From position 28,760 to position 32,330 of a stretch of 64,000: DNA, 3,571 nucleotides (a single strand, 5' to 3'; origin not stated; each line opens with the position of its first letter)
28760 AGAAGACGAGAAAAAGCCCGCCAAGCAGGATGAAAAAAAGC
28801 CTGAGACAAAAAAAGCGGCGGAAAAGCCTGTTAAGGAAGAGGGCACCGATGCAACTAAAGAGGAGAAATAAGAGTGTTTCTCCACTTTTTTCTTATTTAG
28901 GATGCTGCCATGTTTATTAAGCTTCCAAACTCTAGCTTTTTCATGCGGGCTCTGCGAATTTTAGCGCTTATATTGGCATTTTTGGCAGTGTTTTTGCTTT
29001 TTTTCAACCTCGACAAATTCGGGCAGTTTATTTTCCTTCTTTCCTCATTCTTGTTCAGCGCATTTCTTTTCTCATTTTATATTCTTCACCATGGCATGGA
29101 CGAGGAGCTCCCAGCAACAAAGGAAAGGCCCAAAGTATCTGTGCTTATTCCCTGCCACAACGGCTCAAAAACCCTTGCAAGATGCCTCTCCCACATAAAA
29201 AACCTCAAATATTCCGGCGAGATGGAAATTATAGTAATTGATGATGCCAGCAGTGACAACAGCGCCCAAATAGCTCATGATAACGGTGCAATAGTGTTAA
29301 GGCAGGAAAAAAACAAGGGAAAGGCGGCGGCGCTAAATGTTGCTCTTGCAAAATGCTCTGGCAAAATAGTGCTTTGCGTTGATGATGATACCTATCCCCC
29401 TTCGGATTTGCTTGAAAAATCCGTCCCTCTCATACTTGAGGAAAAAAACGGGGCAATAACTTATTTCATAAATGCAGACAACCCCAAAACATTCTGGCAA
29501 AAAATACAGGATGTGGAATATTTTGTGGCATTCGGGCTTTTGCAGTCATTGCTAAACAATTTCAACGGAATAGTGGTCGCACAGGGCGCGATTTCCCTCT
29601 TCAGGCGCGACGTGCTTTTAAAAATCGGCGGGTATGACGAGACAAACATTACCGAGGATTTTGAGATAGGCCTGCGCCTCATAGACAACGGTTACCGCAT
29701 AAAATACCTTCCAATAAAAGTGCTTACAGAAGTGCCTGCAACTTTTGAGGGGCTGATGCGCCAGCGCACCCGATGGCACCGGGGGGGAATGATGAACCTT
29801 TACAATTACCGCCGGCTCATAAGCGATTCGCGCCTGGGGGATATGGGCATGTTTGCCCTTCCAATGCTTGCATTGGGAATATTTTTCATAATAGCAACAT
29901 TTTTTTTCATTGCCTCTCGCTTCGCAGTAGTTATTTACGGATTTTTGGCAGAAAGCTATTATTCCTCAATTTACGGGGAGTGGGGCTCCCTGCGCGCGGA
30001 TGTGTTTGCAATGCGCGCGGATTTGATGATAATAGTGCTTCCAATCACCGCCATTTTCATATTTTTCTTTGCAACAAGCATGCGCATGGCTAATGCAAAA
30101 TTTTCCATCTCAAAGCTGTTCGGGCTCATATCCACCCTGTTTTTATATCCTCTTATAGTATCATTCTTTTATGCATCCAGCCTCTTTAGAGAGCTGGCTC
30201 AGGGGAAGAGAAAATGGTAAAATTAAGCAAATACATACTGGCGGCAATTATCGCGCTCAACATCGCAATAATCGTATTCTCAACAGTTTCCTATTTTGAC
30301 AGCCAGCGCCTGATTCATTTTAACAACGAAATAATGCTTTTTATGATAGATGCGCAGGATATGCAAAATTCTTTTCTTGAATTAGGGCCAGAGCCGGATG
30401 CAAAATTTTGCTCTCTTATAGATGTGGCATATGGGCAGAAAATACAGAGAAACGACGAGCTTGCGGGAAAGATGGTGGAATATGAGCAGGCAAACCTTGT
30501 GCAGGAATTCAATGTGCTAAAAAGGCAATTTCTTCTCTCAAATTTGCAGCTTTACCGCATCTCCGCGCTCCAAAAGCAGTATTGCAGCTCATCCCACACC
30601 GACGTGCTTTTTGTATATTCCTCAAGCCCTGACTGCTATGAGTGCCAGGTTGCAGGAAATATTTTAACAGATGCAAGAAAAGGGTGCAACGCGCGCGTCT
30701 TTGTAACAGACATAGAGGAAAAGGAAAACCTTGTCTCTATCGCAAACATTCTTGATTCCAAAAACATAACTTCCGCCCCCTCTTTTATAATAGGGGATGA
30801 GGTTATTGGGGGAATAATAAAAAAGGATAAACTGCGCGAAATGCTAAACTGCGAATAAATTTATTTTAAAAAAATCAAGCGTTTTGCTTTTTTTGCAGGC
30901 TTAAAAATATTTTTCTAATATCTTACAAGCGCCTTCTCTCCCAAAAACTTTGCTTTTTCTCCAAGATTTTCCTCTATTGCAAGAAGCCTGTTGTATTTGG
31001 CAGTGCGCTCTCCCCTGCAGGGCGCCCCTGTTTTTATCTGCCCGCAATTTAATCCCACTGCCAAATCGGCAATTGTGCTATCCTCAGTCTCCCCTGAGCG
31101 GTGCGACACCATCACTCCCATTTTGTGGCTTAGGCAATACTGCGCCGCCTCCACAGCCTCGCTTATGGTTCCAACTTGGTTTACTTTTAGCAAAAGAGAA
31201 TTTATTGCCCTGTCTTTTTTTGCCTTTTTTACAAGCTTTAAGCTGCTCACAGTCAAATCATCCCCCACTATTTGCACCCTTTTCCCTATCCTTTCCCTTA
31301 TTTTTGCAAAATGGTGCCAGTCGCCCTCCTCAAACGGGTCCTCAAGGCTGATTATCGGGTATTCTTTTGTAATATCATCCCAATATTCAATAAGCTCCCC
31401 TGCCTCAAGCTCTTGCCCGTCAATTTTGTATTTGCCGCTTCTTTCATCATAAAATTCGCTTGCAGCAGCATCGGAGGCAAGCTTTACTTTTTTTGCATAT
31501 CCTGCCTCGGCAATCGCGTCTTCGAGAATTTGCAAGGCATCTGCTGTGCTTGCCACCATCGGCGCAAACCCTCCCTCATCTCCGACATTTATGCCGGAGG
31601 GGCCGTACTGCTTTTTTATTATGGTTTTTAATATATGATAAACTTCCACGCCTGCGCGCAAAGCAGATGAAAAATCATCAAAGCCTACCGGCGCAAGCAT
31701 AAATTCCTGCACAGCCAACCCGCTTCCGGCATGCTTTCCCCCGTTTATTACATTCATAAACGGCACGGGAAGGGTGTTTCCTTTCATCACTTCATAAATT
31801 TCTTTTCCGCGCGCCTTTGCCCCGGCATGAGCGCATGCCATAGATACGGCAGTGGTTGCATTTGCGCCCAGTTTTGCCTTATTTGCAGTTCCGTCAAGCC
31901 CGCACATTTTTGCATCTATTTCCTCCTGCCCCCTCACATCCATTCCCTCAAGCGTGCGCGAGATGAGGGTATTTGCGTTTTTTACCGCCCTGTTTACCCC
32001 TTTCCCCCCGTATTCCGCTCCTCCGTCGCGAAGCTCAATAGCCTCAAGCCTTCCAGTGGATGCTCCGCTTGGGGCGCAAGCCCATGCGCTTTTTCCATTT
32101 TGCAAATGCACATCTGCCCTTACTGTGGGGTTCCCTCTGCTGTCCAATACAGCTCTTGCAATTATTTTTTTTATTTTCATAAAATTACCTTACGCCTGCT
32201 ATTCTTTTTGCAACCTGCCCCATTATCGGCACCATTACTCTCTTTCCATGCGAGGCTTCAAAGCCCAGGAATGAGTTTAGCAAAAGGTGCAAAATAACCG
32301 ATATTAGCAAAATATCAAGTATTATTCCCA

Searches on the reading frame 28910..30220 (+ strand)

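Call 88: search_protein_families(library=pfam, proteins=[window:28910-30220:+], max_evalue=0.00001)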
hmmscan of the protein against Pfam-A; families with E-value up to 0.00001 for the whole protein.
window:28910-30220:+ (436 aa): 5 families
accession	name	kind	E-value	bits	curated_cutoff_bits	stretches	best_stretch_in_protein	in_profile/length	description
PF00535.33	Glycos_transf_2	-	2.2e-30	106.2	23.3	1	77-239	1-167/168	Glycosyl transferase family 2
PF13641.12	Glyco_tranf_2_3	-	4.4e-29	102.6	27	1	74-292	1-230/230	Glycosyltransferase like family 2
PF13632.12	Glyco_trans_2_3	-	1.8e-23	83.9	27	1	153-342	1-187/198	Glycosyl transferase family group 2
PF10111.15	Glyco_tranf_2_2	-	3.1e-16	60.1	27.3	1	77-270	1-212/276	Glycosyltransferase like family 2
PF13506.12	Glyco_transf_21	-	2.3e-15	56.9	21.7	1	137-291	17-174/174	Glycosyl transferase family 21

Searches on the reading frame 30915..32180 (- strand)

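Call 88: search_protein_families(library=pfam, proteins=[window:30915-32180:-], max_evalue=0.00001)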
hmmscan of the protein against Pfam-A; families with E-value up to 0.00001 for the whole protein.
window:30915-32180:- (421 aa): 4 families
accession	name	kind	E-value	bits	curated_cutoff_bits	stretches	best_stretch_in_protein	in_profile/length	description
PF00113.28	Enolase_C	-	3.2e-116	388.2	21.5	1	136-417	3-292/296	Enolase, C-terminal TIM barrel domain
PF03952.21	Enolase_N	-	1.6e-48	164.6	35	1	3-131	1-130/131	Enolase, N-terminal domain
PF13378.12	MR_MLE_C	-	5.9e-07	29.9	29.4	1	269-375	66-167/219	Enolase C-terminal domain-like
PF07476.17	MAAL_C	-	3.4e-06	26.9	27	0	279-380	110-217/249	Methylaspartate ammonia-lyase C-terminus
